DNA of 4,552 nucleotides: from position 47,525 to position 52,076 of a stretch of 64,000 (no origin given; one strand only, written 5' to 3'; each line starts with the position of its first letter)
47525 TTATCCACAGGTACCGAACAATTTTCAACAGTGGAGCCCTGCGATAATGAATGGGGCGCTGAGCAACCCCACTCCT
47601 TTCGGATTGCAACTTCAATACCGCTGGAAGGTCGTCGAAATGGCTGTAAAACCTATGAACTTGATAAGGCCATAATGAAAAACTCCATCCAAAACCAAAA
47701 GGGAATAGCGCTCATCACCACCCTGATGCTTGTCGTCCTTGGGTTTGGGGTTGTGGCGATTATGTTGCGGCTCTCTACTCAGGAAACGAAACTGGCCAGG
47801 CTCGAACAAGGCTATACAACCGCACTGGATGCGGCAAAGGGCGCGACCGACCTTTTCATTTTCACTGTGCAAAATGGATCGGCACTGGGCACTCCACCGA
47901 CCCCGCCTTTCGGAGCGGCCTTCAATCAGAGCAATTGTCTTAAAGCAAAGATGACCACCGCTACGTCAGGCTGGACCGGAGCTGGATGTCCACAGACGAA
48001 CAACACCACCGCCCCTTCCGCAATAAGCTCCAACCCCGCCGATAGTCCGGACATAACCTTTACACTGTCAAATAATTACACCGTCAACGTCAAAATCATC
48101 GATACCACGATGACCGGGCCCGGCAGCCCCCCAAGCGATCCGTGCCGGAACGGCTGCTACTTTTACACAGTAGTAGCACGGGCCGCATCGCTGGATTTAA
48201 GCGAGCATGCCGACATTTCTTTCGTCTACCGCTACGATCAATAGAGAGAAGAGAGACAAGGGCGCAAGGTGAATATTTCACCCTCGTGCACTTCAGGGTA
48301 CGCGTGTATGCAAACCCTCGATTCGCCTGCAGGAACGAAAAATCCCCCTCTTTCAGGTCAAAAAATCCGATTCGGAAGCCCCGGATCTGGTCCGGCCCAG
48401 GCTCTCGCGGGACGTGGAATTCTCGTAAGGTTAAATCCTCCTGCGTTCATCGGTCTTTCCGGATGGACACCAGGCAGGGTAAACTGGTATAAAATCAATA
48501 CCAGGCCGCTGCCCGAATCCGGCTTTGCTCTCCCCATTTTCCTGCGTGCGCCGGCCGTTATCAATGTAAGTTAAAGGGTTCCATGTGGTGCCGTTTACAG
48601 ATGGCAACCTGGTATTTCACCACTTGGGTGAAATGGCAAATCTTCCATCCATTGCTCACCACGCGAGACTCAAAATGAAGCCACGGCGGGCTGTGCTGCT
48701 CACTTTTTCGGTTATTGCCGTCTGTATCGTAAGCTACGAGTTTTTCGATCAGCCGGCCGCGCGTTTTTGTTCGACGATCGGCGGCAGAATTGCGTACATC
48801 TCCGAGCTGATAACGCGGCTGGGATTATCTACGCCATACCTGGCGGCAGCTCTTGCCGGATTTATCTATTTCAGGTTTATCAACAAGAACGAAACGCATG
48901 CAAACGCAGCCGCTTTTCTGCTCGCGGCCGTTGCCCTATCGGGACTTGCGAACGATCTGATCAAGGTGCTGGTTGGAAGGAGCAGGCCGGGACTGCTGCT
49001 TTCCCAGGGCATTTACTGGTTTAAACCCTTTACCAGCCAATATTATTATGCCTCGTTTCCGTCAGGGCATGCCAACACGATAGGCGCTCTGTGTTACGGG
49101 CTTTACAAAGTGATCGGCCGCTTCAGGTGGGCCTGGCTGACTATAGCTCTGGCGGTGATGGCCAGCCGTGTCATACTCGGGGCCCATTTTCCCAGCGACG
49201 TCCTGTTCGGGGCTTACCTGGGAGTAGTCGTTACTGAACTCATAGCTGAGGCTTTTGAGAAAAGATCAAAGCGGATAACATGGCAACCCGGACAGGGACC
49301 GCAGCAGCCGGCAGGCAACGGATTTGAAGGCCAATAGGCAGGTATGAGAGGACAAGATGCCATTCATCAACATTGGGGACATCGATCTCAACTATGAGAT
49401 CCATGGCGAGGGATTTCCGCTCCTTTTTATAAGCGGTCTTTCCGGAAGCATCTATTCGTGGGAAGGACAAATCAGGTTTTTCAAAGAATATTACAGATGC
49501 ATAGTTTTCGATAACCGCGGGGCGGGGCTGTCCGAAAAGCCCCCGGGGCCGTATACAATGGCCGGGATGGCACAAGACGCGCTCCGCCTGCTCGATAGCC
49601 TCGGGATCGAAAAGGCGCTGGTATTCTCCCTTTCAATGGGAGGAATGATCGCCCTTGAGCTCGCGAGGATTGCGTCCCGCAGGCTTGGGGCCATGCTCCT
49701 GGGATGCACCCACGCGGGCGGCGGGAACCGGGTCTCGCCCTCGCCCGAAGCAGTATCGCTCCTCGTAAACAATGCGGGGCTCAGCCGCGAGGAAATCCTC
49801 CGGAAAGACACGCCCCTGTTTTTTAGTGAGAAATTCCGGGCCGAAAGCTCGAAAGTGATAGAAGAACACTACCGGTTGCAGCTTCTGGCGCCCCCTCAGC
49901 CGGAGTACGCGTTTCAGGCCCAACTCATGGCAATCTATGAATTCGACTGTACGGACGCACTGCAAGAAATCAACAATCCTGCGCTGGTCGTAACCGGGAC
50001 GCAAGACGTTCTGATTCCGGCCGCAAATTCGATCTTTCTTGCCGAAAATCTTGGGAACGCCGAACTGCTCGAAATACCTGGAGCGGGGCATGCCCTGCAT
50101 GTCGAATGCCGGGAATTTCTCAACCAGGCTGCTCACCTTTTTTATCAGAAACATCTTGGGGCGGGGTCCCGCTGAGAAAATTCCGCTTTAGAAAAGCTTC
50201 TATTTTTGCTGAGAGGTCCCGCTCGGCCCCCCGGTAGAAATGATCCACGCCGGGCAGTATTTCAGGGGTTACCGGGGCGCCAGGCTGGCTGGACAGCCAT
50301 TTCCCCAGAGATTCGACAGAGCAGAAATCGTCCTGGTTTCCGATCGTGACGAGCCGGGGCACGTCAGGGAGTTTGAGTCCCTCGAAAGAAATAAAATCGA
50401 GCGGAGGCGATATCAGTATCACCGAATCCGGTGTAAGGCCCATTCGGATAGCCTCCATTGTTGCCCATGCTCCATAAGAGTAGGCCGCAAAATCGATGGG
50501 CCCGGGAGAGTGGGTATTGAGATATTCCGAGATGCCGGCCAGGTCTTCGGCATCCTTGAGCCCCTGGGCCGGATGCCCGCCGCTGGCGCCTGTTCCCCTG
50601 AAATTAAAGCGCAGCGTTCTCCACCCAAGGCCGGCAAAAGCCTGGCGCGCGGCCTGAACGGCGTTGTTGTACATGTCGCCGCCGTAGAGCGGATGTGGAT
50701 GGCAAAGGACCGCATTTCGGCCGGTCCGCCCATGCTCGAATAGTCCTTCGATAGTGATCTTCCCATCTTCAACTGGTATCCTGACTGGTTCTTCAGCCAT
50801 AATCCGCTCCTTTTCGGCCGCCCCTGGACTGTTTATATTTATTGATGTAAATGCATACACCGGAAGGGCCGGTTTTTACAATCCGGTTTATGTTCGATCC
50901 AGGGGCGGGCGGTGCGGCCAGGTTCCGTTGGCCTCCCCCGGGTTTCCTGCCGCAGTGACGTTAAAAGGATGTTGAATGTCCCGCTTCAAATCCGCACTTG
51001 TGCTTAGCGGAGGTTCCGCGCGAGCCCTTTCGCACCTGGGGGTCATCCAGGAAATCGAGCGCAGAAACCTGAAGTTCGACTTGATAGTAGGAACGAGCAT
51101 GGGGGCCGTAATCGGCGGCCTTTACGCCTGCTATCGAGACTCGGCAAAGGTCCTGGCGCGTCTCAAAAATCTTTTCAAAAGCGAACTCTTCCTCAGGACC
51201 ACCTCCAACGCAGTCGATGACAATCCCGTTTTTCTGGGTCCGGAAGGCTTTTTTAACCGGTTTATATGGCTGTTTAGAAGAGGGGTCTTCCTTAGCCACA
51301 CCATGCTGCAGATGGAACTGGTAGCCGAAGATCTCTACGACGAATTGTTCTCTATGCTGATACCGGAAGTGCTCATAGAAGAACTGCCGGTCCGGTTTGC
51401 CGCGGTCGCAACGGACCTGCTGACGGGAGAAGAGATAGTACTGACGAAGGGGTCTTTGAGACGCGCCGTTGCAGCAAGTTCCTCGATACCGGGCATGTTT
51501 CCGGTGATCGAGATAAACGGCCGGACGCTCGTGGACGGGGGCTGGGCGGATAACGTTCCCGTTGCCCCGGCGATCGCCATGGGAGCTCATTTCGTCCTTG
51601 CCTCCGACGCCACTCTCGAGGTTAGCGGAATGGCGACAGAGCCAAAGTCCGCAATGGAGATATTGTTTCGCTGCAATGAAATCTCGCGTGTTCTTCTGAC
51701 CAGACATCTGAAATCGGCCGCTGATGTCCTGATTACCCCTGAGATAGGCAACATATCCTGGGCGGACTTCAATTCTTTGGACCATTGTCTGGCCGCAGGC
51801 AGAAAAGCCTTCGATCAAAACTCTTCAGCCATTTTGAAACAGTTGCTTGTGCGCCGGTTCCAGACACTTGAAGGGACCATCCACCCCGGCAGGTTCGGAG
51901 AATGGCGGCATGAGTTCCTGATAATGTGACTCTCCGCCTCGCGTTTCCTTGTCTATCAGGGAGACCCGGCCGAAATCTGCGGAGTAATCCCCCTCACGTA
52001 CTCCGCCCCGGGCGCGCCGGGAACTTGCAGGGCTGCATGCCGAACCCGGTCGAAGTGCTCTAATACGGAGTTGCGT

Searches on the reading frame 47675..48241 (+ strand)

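Call 7: search_protein_families(library=pfam, proteins=[window:47675-48241:+], max_evalue=0.1)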
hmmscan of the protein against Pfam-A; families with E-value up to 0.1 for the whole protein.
window:47675-48241:+ (189 aa): 1 family
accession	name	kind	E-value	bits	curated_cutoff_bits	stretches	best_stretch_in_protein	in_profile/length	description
PF14341.11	PilX_N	-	0.0007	20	25.5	1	9-54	1-46/51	PilX N-terminal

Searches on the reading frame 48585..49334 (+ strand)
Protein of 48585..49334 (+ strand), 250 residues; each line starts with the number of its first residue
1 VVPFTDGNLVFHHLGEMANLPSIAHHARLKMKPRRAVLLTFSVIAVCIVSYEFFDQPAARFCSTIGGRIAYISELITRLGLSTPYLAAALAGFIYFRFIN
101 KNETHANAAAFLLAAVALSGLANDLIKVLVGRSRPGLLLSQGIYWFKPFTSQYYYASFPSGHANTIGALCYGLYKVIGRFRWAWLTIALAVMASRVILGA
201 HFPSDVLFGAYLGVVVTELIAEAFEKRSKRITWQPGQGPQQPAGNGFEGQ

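Call 7: search_protein_families(library=pfam, proteins=[window:48585-49334:+], max_evalue=0.1)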
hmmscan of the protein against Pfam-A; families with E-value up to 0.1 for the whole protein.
window:48585-49334:+ (250 aa): 5 families
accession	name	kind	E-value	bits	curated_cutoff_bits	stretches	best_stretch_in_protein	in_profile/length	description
PF01569.27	PAP2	-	5.5e-27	94.5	27.2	1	110-227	3-128/130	PAP2 superfamily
PF14378.12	PAP2_3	-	6e-06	26.6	27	1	152-216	121-187/190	PAP2 superfamily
PF14360.12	PAP2_C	-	0.06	14.4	27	0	175-217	23-69/74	PAP2 superfamily C-terminal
PF04307.19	YdjM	-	0.062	13.2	29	1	85-193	68-165/176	YdjM inner membrane protein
PF18745.7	SNAD2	-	0.068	13.4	25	1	46-109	108-167/200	Secreted Novel AID/APOBEC-like Deaminase 2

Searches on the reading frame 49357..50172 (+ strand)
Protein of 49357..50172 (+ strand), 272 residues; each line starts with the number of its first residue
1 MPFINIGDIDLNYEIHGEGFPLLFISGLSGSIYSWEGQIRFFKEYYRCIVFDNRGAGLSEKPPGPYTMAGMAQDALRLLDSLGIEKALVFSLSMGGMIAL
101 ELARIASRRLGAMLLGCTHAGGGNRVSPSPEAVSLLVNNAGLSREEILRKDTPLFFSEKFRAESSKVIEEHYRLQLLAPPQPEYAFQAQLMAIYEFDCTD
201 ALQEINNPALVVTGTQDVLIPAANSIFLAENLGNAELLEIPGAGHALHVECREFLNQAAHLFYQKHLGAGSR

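Call 67: search_protein_families(library=pfam, proteins=[window:49357-50172:+], max_evalue=0.0001)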
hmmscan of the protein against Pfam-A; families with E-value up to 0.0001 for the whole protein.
window:49357-50172:+ (272 aa): 3 families
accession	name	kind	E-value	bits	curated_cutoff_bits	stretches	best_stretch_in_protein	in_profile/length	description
PF00561.26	Abhydrolase_1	-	4.2e-25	89.3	25.8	1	21-250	2-243/245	alpha/beta hydrolase fold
PF12697.13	Abhydrolase_6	-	5.4e-18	66.9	26.3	1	22-255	1-214/217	Alpha/beta hydrolase family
PF12146.15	Hydrolase_4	-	7.2e-12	45.6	27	1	41-251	27-238/239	Serine aminopeptidase, S33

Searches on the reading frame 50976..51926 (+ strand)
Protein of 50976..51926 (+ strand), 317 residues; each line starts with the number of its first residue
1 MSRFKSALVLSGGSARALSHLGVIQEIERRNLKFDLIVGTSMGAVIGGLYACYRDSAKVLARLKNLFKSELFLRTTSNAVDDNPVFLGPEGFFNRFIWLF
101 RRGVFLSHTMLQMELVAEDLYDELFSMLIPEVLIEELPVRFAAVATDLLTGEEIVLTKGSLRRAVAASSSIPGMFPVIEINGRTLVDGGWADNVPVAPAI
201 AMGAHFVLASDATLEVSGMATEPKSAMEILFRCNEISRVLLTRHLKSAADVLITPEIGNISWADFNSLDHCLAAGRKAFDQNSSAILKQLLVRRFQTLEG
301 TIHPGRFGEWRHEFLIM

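Call 67: search_protein_families(library=pfam, proteins=[window:50976-51926:+], max_evalue=0.0001)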
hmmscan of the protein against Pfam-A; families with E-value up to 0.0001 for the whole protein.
window:50976-51926:+ (317 aa): 1 family
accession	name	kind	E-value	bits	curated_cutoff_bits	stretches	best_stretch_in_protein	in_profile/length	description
PF01734.28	Patatin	-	8.6e-33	114.6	27.7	1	8-200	1-191/191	Patatin-like phospholipase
